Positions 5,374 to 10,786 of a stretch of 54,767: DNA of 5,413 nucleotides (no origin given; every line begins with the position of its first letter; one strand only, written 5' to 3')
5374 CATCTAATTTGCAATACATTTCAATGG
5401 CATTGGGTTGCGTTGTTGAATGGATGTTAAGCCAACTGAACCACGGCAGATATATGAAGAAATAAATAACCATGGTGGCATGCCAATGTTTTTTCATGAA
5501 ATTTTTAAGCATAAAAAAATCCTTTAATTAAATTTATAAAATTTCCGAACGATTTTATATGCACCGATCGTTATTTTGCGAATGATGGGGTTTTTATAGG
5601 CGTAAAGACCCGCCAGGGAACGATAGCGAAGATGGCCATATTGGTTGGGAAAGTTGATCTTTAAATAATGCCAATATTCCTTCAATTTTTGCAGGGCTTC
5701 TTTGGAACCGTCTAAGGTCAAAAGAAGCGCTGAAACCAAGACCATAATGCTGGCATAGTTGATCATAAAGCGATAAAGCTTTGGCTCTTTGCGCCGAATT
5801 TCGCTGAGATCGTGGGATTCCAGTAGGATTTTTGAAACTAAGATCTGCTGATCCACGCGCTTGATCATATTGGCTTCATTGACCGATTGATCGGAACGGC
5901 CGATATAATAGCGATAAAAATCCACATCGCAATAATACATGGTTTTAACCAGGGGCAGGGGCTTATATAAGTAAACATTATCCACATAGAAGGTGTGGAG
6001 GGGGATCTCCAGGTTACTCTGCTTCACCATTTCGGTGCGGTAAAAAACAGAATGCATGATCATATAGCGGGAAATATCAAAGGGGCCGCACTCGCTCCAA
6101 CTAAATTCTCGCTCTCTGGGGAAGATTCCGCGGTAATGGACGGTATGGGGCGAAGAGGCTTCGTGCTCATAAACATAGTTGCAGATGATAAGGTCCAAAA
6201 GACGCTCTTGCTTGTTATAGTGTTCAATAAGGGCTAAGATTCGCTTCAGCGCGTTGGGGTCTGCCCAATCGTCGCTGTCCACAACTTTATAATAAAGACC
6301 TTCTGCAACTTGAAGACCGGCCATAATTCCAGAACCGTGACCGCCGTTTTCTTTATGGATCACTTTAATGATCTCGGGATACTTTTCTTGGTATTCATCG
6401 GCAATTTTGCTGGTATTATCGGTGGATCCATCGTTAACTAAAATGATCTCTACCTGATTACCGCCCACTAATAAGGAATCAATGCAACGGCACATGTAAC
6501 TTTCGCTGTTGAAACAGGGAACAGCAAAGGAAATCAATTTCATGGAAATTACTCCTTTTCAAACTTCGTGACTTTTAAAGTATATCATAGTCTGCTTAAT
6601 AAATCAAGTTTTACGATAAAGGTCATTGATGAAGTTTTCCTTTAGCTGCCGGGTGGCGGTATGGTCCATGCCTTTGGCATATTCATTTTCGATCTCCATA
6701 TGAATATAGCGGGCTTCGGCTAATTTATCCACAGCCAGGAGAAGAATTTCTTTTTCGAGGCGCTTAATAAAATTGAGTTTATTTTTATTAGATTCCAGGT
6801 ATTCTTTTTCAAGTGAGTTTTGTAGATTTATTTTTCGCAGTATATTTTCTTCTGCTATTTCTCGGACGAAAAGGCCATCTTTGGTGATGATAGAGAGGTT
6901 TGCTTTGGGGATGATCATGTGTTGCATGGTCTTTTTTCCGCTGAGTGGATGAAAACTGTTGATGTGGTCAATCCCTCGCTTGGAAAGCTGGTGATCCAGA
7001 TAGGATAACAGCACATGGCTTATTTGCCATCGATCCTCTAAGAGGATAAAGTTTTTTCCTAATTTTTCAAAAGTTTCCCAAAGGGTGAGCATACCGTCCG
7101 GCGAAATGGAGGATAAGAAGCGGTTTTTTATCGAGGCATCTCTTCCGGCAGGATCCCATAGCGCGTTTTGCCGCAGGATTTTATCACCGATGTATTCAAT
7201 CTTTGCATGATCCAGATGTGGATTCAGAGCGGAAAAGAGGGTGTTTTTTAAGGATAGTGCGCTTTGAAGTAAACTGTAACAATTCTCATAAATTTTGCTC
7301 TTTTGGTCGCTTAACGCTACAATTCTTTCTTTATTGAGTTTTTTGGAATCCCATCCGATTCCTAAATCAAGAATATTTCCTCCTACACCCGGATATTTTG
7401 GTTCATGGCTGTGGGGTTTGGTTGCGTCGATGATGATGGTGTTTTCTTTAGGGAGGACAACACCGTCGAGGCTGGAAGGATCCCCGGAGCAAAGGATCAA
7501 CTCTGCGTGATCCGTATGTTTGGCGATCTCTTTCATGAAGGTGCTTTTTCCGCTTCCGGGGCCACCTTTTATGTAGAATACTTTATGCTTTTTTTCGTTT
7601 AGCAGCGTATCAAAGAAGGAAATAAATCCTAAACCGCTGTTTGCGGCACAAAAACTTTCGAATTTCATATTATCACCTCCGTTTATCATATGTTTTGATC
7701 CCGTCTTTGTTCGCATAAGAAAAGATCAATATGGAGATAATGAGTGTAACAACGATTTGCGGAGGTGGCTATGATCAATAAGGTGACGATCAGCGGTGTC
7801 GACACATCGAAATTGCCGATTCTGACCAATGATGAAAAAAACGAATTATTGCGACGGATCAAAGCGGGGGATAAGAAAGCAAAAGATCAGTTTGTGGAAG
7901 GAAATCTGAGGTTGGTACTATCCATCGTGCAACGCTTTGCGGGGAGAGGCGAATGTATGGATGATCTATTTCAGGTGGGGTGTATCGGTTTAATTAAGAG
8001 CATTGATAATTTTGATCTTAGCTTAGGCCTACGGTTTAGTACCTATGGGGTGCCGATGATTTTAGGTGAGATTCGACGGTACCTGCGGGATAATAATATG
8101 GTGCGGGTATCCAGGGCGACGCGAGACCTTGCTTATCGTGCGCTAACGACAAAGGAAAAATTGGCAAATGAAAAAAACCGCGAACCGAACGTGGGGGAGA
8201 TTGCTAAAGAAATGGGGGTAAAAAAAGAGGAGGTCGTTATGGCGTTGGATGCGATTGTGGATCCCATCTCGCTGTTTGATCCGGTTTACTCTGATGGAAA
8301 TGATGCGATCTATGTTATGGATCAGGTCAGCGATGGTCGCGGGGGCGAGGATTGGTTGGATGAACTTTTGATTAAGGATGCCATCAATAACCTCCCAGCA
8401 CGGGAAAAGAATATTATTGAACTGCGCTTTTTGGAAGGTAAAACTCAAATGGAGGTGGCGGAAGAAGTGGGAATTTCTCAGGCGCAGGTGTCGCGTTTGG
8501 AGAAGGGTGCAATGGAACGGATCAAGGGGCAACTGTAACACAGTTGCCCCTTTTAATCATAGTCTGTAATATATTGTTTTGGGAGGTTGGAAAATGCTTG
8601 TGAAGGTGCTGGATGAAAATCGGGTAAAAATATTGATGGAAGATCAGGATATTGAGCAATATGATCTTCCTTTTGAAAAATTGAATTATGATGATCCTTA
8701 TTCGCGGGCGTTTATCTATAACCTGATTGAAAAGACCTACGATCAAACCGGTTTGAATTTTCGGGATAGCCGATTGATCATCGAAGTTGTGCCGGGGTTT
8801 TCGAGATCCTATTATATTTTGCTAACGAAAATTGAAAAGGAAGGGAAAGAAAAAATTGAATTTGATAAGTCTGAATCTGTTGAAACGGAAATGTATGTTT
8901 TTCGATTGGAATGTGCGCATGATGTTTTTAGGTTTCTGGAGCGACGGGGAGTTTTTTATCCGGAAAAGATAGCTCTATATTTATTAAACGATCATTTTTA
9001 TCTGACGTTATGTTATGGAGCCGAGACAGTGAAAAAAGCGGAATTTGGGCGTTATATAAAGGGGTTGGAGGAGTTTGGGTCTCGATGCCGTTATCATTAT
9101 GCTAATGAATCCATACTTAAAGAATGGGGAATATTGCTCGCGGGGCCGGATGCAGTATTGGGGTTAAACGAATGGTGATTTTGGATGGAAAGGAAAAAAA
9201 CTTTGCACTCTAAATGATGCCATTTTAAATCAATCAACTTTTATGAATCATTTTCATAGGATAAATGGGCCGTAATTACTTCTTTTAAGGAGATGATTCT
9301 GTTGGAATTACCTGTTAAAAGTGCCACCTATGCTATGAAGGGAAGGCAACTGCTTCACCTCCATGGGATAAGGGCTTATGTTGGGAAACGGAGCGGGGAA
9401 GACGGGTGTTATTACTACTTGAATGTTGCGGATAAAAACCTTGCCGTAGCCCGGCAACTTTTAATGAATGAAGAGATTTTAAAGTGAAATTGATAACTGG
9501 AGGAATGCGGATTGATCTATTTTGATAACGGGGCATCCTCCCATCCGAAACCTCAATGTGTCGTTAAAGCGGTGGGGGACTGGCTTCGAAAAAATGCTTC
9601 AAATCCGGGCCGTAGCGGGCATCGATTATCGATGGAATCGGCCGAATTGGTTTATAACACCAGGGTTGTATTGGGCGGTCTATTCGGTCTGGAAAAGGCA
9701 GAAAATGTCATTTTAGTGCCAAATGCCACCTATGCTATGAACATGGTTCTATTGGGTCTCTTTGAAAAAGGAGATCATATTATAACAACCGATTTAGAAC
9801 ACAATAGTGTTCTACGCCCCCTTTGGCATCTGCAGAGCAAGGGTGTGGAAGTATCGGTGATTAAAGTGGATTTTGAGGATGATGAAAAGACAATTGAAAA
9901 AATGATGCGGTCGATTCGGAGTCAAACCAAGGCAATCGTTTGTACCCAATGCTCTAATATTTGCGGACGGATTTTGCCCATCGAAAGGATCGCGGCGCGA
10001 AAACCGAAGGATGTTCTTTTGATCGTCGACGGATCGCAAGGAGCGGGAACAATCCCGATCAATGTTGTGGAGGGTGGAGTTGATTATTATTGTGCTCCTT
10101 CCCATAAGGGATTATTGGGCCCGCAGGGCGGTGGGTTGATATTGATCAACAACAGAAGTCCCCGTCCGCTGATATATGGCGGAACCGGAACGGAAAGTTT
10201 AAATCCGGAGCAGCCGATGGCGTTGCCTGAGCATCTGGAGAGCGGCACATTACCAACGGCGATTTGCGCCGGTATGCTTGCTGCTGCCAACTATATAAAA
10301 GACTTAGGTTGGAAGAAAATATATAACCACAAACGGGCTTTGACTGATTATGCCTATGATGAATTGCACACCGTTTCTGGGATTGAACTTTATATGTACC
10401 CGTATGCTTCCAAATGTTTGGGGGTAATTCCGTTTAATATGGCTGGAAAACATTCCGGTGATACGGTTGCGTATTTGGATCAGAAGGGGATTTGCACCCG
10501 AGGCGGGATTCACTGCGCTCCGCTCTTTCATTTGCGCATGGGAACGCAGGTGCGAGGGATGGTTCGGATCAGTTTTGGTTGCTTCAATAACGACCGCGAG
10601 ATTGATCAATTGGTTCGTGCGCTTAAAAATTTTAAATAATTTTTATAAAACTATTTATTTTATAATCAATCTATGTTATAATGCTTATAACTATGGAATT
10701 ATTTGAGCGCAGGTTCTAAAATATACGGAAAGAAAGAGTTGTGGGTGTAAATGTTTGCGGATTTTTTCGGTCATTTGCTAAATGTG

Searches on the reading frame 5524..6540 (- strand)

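Call 33: search_protein_families(library=pfam, proteins=[window:5524-6540:-])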
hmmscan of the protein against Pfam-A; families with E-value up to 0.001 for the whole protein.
window:5524-6540:- (338 aa): 3 families
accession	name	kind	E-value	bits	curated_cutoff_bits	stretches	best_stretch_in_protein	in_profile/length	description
PF00535.33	Glycos_transf_2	-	6.4e-28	98.2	23.3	1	4-110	1-108/168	Glycosyl transferase family 2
PF13641.12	Glyco_tranf_2_3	-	2.8e-12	47.6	27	1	3-105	3-111/230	Glycosyltransferase like family 2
PF10111.15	Glyco_tranf_2_2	-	0.0005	20.1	27.3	0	28-130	28-131/276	Glycosyltransferase like family 2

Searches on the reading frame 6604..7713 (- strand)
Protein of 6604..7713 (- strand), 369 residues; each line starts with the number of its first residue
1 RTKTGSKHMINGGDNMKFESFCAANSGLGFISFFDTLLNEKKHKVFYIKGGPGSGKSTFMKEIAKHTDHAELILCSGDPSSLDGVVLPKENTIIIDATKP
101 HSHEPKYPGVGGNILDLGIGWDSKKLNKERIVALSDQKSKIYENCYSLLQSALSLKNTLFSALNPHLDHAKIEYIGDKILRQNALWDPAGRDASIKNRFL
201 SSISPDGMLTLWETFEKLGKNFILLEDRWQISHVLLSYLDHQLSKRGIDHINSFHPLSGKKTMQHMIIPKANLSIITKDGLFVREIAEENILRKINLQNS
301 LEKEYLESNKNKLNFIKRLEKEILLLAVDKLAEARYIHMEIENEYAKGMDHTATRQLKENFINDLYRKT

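Call 33: search_protein_families(library=pfam, proteins=[window:6604-7713:-])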
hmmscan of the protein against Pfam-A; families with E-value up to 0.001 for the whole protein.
window:6604-7713:- (369 aa): 1 family
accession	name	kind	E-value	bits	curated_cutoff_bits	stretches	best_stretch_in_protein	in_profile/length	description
PF13207.12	AAA_17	-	7.7e-05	23.4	27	0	50-68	2-20/136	AAA domain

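Call 57: search_protein_families(library=ncbifam, proteins=[window:6604-7713:-], max_evalue=0.001)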
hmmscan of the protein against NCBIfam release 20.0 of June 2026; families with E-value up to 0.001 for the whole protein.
window:6604-7713:- (369 aa): 4 families
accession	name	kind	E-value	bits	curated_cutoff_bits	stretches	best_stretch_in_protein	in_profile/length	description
NF005320.0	PRK06851.1-6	equivalog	5.3e-45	153.9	556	1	20-365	8-357/363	hypothetical protein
NF005317.0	PRK06851.1-1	equivalog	5.5e-36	124.6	689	2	20-210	8-202/369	hypothetical protein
NF005318.0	PRK06851.1-2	equivalog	6.8e-09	35.4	734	1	44-169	211-341/353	hypothetical protein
NF005319.0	PRK06851.1-5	equivalog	5.5e-07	29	739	1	21-135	26-143/360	hypothetical protein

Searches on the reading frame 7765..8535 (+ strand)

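Call 33: search_protein_families(library=pfam, proteins=[window:7765-8535:+])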
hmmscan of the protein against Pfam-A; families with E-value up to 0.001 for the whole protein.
window:7765-8535:+ (257 aa): 9 families
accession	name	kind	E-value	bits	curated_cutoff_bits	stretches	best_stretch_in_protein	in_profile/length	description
PF04545.22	Sigma70_r4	-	2.4e-16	59.4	24.1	1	206-254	1-49/50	Sigma-70, region 4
PF04542.20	Sigma70_r2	-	4.8e-16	58.8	24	1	44-111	2-69/71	Sigma-70 region 2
PF04539.22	Sigma70_r3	-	1.3e-10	41.6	25.3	1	127-180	7-60/78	Sigma-70 region 3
PF08281.18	Sigma70_r4_2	-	3.8e-09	36.5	25.7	1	202-242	3-43/54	Sigma-70, region 4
PF01381.28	HTH_3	-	1.6e-05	25.3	23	1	221-248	5-32/55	Helix-turn-helix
PF07638.17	Sigma70_ECF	-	0.00017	22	21.1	0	207-244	133-170/185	ECF sigma factor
PF13560.12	HTH_31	-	0.00023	21.9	27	1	223-249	12-38/64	Helix-turn-helix domain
PF13518.12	HTH_28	-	0.00023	21.6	25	0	221-247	8-34/52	Helix-turn-helix domain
PF12802.13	MarR_2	-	0.00073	20.1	27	0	225-245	19-40/61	MarR family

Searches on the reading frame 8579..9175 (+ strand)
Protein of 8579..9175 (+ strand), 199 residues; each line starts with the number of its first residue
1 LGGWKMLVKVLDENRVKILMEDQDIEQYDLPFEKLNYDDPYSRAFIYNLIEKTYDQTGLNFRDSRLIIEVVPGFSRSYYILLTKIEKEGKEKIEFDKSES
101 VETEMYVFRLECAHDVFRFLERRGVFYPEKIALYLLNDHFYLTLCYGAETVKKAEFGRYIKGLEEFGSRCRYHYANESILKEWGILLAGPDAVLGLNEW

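Call 33: search_protein_families(library=pfam, proteins=[window:8579-9175:+])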
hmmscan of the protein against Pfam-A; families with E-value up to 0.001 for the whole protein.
window:8579-9175:+ (199 aa): 1 family
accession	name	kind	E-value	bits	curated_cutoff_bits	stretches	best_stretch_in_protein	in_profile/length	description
PF05389.17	MecA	-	9.5e-18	65.1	22.5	2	6-88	1-83/221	Negative regulator of genetic competence (MecA)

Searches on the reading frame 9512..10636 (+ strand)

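Call 33: search_protein_families(library=pfam, proteins=[window:9512-10636:+])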
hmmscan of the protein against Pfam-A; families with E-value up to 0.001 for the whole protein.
window:9512-10636:+ (375 aa): 4 families
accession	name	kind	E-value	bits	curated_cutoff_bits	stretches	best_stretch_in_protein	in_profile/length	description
PF00266.25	Aminotran_5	-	9.7e-76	255.6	21.5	1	2-367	1-371/371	Aminotransferase class-V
PF01053.26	Cys_Met_Meta_PP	-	4.4e-09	35.8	27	1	57-191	61-190/381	Cys/Met metabolism PLP-dependent enzyme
PF01041.23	DegT_DnrJ_EryC1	-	2.7e-06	27.3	19.8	1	62-180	38-152/360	DegT/DnrJ/EryC1/StrS aminotransferase family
PF00155.27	Aminotran_1_2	-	3.2e-06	27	19.7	1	60-173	63-185/361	Aminotransferase class I and II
